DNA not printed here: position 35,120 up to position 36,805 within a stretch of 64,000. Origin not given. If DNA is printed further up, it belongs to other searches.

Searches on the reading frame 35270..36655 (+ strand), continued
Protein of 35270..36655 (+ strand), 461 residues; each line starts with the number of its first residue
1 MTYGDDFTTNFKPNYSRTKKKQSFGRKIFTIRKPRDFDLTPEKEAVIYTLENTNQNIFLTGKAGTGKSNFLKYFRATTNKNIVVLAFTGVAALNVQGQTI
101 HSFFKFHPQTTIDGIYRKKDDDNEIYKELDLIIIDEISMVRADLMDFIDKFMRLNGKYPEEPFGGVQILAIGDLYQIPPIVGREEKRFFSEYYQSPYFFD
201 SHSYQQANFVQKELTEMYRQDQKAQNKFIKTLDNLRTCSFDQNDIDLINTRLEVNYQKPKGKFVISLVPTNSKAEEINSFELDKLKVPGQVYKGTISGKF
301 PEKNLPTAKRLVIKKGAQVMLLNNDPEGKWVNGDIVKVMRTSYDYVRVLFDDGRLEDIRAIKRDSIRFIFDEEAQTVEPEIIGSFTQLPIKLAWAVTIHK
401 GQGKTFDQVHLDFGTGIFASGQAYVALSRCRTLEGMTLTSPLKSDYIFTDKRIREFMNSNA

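Call 26: find_encoding_contigs(protein=P0243, flank=6000, max_places=3)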
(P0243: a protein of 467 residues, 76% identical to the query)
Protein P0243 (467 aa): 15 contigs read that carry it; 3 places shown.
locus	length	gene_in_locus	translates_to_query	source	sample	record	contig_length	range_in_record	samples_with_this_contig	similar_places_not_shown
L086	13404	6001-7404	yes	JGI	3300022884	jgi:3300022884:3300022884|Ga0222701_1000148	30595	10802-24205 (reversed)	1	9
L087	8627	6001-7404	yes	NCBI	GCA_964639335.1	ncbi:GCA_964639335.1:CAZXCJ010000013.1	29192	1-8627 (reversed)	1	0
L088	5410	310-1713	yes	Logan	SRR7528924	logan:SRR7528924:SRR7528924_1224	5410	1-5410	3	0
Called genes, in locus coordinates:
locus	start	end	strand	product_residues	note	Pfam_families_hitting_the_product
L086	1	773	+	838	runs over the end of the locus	PF26449:DUF8128, PF01935:DUF87 (weak), PF10412:TrwB_AAD_bind (weak), PF12696:TraG-D_C (weak)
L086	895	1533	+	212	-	-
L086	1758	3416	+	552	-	PF05496:RuvB_N (weak), PF06068:TIP49 (faint), PF13177:DNA_pol3_delta2, PF13401:AAA_22 (weak), PF00004:AAA, PF21960:RCF1-5-like_lid (weak), PF22608:DNAX_ATPase_lid (weak), PF12169:DNA_pol3_gamma3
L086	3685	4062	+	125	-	PF05973:Gp49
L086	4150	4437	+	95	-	PF13560:HTH_31 (weak), PF12844:HTH_19, PF13443:HTH_26, PF01381:HTH_3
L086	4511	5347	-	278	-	-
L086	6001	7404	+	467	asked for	PF05970:PIF1, PF13604:AAA_30, PF13245:AAA_19, PF13479:AAA_24 (faint)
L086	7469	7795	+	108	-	-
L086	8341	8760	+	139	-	PF00293:NUDIX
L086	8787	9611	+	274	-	PF22435:MRM3-like_sub_bind, PF00588:SpoU_methylase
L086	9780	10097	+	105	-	-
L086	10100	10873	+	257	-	PF00459:Inositol_P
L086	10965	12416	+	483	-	PF04107:GCS2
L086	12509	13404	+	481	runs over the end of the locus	PF04107:GCS2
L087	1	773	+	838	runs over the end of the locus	PF26449:DUF8128, PF01935:DUF87 (weak), PF10412:TrwB_AAD_bind (weak), PF12696:TraG-D_C (weak)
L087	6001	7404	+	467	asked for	PF05970:PIF1, PF13604:AAA_30, PF13245:AAA_19, PF13479:AAA_24 (faint)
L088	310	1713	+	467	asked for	PF05970:PIF1, PF13604:AAA_30, PF13245:AAA_19, PF13479:AAA_24 (faint)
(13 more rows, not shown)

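Call 27: find_encoding_contigs(protein=P0245, flank=6000, max_places=2)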
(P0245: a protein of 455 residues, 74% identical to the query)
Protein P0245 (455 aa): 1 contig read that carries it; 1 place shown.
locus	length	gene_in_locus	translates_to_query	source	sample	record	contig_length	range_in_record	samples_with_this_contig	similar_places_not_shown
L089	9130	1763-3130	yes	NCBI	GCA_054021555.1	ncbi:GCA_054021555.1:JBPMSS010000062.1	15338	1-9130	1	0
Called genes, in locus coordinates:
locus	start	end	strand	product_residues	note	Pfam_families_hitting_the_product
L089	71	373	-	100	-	PF04266:ASCH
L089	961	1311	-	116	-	-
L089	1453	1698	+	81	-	-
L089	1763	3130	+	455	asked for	PF02689:Herpes_Helicase (faint), PF05970:PIF1, PF13245:AAA_19, PF13604:AAA_30, PF13479:AAA_24 (weak)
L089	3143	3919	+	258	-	PF22435:MRM3-like_sub_bind, PF00588:SpoU_methylase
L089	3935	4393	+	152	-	PF02590:SPOUT_MTase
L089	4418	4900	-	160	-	-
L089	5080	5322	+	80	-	-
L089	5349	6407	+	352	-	-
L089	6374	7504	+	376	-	-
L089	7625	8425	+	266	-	PF00459:Inositol_P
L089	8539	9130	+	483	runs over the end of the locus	PF04107:GCS2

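Call 28: find_encoding_contigs(protein=P0253, flank=6000, max_places=2)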
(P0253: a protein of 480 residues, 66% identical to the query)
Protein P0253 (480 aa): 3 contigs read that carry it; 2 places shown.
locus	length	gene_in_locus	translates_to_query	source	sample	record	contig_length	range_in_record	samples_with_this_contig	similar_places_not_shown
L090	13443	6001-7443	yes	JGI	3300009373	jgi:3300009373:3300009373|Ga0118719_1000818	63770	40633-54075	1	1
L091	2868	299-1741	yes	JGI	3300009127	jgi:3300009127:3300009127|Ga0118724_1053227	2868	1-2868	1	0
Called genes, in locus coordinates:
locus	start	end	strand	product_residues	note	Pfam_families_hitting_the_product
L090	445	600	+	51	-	-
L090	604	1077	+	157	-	PF01842:ACT (faint), PF13291:ACT_4 (faint), PF19571:ACT_8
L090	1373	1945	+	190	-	PF00800:PDT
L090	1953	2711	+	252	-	PF02153:PDH_N, PF26213:TYRAAT1_C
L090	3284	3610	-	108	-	-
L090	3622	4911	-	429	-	-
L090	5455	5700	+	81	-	-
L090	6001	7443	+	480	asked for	PF05970:PIF1, PF13604:AAA_30, PF13245:AAA_19, PF13479:AAA_24 (weak), PF02689:Herpes_Helicase (weak)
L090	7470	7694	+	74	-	PF03994:DUF350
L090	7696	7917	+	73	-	-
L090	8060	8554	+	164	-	-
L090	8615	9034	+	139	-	-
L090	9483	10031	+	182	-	PF01797:Y1_Tnp (faint)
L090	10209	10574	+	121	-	-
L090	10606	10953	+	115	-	-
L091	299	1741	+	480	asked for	PF05970:PIF1, PF13604:AAA_30, PF13245:AAA_19, PF13479:AAA_24 (weak), PF02689:Herpes_Helicase (weak)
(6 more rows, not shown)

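Call 38: find_encoding_contigs(protein=P0267, flank=6000, max_places=1)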
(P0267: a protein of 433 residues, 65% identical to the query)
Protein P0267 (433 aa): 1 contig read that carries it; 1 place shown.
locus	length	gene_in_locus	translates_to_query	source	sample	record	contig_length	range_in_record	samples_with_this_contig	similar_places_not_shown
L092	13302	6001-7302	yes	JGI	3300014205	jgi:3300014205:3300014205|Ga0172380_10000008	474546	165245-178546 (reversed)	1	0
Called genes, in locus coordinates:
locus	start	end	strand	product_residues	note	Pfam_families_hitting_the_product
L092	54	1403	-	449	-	PF00403:HMA, PF13386:DsbD_2, PF13473:Cupredoxin_1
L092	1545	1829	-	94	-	PF02583:Trns_repr_metal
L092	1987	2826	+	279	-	PF00809:Pterin_bind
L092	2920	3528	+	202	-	PF10648:Gmad2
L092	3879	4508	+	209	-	-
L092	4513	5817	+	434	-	PF14072:DndB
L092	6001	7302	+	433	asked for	PF05970:PIF1, PF13604:AAA_30, PF13245:AAA_19, PF02689:Herpes_Helicase (weak), PF13538:UvrD_C_2 (faint)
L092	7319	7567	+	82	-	-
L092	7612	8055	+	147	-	-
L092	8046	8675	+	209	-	PF00702:Hydrolase, PF13419:HAD_2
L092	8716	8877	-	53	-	-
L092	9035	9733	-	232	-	PF23477:zf_Tbcl_2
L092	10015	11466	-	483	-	PF03193:RsgA_GTPase (faint), PF00005:ABC_tran, PF02463:SMC_N (faint), PF13401:AAA_22 (faint), PF13555:AAA_29 (faint), PF20720:nSTAND3 (faint), PF00005:ABC_tran, PF13304:AAA_21 (weak), +1 more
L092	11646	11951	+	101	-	-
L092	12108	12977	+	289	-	-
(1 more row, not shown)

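Call 45: find_encoding_contigs(protein=P0248, flank=8000, max_places=2)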
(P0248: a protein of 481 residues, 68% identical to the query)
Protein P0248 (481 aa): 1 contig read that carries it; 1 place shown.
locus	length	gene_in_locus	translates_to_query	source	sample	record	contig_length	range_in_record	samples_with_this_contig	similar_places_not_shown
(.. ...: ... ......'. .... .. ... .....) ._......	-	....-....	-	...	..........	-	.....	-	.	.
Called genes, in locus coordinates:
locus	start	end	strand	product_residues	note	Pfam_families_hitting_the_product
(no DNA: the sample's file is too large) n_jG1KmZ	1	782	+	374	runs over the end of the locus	-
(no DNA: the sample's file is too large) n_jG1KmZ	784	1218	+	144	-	PF02130:YbeY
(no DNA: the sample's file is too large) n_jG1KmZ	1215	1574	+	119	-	PF01219:DAGK_prokar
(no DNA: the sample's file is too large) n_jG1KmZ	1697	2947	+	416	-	PF02491:SHS2_FTSA, PF06723:MreB_Mbl, PF14450:FtsA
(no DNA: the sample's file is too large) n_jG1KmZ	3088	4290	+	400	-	PF00091:Tubulin, PF12327:FtsZ_C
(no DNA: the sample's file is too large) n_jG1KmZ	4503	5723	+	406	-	PF10988:DUF2807, PF10648:Gmad2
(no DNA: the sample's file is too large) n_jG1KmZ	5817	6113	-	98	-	-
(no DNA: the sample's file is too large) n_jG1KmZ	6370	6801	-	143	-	PF01371:Trp_repressor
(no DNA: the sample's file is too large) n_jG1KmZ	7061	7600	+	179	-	-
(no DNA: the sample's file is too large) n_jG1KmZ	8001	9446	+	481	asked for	PF05970:PIF1, PF13604:AAA_30, PF13245:AAA_19, PF13479:AAA_24, PF02689:Herpes_Helicase (weak)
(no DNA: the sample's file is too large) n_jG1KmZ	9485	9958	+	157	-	-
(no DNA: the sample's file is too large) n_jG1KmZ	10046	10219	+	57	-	PF04014:MazE_antitoxin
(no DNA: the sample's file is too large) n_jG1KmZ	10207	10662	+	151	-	-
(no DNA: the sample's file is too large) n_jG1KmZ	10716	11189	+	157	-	-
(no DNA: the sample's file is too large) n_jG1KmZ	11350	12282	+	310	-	PF01545:Cation_efflux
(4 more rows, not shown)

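Call 47: find_related_loci(query=A4, collection=metagenome_contigs, flank=8000)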
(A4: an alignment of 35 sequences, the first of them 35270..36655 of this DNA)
Query A4 (461 aa) in metagenome_contigs; peptide patterns used: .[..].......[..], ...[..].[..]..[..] (x = any residue, [..] = any of these).
600 stretches matched a pattern (row limit reached: there are more); 415 encode a relative of the query (tblastn E <= 1e-3); the best 80 are kept; 80 distinct loci.
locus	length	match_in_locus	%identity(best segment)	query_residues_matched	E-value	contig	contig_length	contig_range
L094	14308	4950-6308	65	8-460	0e+0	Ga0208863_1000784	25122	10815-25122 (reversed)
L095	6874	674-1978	65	25-459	0e+0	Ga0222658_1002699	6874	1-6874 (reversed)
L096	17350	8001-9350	66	7-458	0e+0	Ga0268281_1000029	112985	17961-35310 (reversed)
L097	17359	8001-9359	45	9-457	3e-123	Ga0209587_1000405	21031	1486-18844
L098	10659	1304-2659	45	14-457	1e-122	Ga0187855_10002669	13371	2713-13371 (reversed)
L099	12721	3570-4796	48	51-457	4e-122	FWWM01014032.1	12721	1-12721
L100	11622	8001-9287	46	35-459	4e-121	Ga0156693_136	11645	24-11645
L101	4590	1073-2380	46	28-457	3e-122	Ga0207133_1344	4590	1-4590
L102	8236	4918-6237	46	34-457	8e-121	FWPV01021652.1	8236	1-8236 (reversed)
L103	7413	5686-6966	46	34-457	7e-120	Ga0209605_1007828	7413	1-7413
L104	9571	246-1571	44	18-458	7e-120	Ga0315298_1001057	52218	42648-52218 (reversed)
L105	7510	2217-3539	45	25-457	8e-120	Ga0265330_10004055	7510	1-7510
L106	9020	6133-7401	46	38-457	3e-119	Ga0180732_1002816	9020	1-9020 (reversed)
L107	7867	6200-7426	47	50-457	3e-118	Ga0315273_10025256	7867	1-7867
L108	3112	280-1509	47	50-458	5e-122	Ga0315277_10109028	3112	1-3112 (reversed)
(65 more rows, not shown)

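Call 59: search_solved_structures(query=window:35270-36655:+, max_evalue=0.00001)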
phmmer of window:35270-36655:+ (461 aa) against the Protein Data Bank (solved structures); distinct sequences matched with E-value up to 0.00001: 19.
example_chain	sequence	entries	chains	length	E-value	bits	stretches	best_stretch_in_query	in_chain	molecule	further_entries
8bns_A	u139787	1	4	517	7.3e-127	426.8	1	47-458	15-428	AAA ATPase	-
8bnv_A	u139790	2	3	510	4e-102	345.3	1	45-458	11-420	AAA family ATPase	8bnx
5ftb_A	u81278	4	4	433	6.5e-76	258.9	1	36-447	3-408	TPR DOMAIN PROTEIN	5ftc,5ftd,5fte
5fhd_A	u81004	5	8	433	8.9e-76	258.4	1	36-447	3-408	Uncharacterized protein | ATP-dependent DNA helicase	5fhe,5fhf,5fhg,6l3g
5ftf_A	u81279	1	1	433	1.5e-75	257.7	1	36-447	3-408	TPR DOMAIN PROTEIN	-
7oar_A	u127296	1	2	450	1.2e-72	248.1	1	47-445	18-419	Pif1 helicase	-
6s3e_A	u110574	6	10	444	1.4e-72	247.9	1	49-445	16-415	PIF1 helicase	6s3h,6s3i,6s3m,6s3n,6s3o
6s3p_A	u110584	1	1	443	1.4e-72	247.9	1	50-445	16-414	PIF1 helicase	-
7bil_A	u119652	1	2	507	1.8e-72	247.6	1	45-445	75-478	PIF1 helicase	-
7ada_A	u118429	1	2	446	4e-72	246.4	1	49-445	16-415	PIF1 helicase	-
6xzt_A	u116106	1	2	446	6.9e-72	245.6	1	49-445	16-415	PIF1 helicase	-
7otj_A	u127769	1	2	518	2.6e-40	141.6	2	53-339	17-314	ATP-dependent DNA helicase PIF1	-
5o6b_A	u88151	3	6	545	1.2e-38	136.1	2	39-340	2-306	ATP-dependent DNA helicase PIF1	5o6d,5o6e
8xak_A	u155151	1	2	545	1.3e-38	135.9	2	39-340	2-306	ATP-dependent DNA helicase PIF1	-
6hph_A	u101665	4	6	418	9e-38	133.2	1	40-438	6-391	ATP-dependent DNA helicase PIF1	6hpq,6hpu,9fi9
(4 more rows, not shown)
